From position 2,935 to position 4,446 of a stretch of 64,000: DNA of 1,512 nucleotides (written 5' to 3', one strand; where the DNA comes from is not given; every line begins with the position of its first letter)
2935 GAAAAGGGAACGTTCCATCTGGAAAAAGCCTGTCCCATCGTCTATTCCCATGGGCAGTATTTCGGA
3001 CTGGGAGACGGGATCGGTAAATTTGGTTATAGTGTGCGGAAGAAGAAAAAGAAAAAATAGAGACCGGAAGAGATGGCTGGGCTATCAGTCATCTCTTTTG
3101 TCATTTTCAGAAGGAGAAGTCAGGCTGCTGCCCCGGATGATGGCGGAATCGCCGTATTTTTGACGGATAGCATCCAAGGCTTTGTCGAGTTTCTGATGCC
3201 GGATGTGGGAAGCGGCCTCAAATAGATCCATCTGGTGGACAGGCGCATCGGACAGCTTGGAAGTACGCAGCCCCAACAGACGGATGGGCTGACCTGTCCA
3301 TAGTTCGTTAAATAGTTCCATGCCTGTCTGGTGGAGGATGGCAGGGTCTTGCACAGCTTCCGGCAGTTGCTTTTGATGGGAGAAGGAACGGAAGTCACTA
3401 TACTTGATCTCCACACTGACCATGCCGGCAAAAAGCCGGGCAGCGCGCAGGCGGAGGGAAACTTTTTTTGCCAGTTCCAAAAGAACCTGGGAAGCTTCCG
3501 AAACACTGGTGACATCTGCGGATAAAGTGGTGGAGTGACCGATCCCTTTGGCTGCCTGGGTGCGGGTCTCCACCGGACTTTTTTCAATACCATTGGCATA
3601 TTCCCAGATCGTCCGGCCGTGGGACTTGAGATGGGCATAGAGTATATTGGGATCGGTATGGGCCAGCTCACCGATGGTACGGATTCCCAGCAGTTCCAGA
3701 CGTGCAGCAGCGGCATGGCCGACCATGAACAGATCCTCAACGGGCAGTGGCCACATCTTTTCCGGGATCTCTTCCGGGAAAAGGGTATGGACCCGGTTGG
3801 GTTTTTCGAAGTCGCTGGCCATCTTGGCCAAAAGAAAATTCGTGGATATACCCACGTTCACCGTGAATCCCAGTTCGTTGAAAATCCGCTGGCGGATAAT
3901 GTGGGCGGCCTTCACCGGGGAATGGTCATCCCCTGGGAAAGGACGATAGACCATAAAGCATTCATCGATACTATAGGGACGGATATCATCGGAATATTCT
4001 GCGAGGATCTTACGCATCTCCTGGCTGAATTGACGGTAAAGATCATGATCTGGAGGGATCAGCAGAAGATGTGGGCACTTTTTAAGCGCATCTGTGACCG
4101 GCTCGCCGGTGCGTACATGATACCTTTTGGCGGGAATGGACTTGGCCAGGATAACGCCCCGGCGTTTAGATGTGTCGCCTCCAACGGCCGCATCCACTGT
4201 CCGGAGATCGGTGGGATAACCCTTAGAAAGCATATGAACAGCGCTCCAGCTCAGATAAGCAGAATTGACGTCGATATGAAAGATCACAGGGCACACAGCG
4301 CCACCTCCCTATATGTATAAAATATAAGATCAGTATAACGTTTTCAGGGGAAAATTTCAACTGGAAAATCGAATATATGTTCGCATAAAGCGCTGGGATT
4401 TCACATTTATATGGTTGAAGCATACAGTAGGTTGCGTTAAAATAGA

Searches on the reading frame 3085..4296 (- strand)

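Call 15: search_protein_families(library=pfam, proteins=[window:3085-4296:-], max_evalue=0.00001)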
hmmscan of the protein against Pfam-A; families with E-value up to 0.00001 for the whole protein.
window:3085-4296:- (403 aa): 3 families
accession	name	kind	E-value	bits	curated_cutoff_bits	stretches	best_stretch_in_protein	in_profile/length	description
PF00817.25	IMS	-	3.3e-33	115.1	23.2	1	8-162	1-148/148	impB/mucB/samB family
PF11799.13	IMS_C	-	1e-29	103.5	20.7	1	250-358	2-109/109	impB/mucB/samB family C-terminal domain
PF11798.14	IMS_HHH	-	6e-06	26.6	24.4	0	174-205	1-32/32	IMS family HHH motif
